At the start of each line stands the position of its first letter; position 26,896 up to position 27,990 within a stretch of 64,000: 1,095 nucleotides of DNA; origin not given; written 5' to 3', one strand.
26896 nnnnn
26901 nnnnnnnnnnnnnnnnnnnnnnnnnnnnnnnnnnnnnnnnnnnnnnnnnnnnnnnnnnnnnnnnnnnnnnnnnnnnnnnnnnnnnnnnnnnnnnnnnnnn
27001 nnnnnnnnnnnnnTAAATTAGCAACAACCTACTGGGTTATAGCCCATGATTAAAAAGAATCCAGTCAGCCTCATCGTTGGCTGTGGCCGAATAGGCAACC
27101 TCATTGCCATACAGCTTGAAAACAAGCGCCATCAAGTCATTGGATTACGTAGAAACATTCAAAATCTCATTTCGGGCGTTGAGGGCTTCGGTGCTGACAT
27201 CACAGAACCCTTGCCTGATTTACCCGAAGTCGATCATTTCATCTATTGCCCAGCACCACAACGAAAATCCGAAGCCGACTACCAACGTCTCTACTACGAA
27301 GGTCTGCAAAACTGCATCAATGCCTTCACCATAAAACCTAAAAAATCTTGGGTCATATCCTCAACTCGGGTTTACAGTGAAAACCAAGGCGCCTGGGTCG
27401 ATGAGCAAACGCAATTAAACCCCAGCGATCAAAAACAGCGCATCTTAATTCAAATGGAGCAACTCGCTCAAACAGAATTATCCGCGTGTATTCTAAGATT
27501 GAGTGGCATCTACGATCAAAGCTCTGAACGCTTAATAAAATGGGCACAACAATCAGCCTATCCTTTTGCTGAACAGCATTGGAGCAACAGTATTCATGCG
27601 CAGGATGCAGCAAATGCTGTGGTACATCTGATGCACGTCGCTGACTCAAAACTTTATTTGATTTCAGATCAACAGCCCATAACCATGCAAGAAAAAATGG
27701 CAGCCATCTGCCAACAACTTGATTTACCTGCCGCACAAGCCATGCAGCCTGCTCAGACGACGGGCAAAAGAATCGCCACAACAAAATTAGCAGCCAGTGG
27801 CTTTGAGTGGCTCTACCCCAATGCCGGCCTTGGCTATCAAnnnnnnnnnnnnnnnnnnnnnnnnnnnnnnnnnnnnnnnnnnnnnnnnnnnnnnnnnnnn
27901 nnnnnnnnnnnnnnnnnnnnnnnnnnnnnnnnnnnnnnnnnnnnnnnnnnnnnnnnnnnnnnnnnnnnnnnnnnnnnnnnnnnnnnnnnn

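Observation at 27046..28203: Single ORF fusing a Rossmann NAD(P)-binding domain to a catalytically intact MGMT (Ogt-like) C-terminal domain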

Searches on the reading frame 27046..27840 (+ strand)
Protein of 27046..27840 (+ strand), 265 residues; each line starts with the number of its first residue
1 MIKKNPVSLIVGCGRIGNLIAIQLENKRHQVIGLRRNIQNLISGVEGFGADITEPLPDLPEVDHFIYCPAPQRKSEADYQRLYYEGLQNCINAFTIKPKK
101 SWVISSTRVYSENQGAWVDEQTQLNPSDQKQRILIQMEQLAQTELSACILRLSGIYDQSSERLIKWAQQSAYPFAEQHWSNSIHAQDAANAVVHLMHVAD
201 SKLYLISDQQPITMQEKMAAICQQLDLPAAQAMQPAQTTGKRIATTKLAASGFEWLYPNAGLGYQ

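Call 3: search_protein_families(library=pfam, proteins=[window:27046-27840:+], max_evalue=1)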
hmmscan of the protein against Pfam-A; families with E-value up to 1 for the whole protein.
window:27046-27840:+ (265 aa): 7 families
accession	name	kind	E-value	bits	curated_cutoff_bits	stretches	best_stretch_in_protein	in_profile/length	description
PF02558.23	ApbA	-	0.018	15.1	22.2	1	9-37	2-30/150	Ketopantoate reductase PanE/ApbA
PF11725.13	AvrE_T3Es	-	0.023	12.4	24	1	121-214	92-191/1513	AvrE-family Type-III effector proteins (T3Es)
PF02254.24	TrkA_N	-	0.089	13.5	23.8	1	9-40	2-33/116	TrkA-N domain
PF03807.23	F420_oxidored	-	0.11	13.6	21.6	1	10-54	4-50/94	NADP oxidoreductase coenzyme F420-dependent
PF19088.6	TUTase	-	0.14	12.3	25.8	1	128-154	41-67/138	TUTase nucleotidyltransferase domain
PF08338.16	DUF1731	-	0.16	12.2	27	1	238-259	18-39/47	Domain of unknown function (DUF1731)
PF22678.1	Cytochrom_c_NrfB-like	-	0.21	12.5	27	1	174-213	45-84/89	Cytochrome c-type protein NrfB-like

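Call 4: search_protein_families(library=ncbifam, proteins=[window:27046-27840:+], max_evalue=1)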
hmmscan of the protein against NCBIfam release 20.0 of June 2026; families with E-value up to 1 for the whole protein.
window:27046-27840:+ (265 aa): 6 families
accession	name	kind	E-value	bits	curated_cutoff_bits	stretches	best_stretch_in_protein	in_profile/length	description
TIGR00745.1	apbA_panE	subfamily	0.012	14.9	141.35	1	9-39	3-32/305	2-dehydropantoate 2-reductase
NF005087.0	PRK06522.1-1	equivalog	0.022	13.9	351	1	9-41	4-36/296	2-dehydropantoate 2-reductase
NF042423.1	oxyalk_red_Shew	equivalog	0.022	13.8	580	1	187-236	219-268/331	2-alkyl-3-oxoalkanoate reductase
NF058621.1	DiazavRedAvaA7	equivalog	0.049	13.3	400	1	181-234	204-257/304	3-diazoavenalumate denitrifying reductase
TIGR01777.1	yfcH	hypoth_equivalog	0.1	12.2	207.35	0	86-230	92-246/292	TIGR01777 family oxidoreductase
NF007039.0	PRK09496.3-2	equivalog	0.11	11.2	293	1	9-37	4-32/446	Trk system potassium transporter TrkA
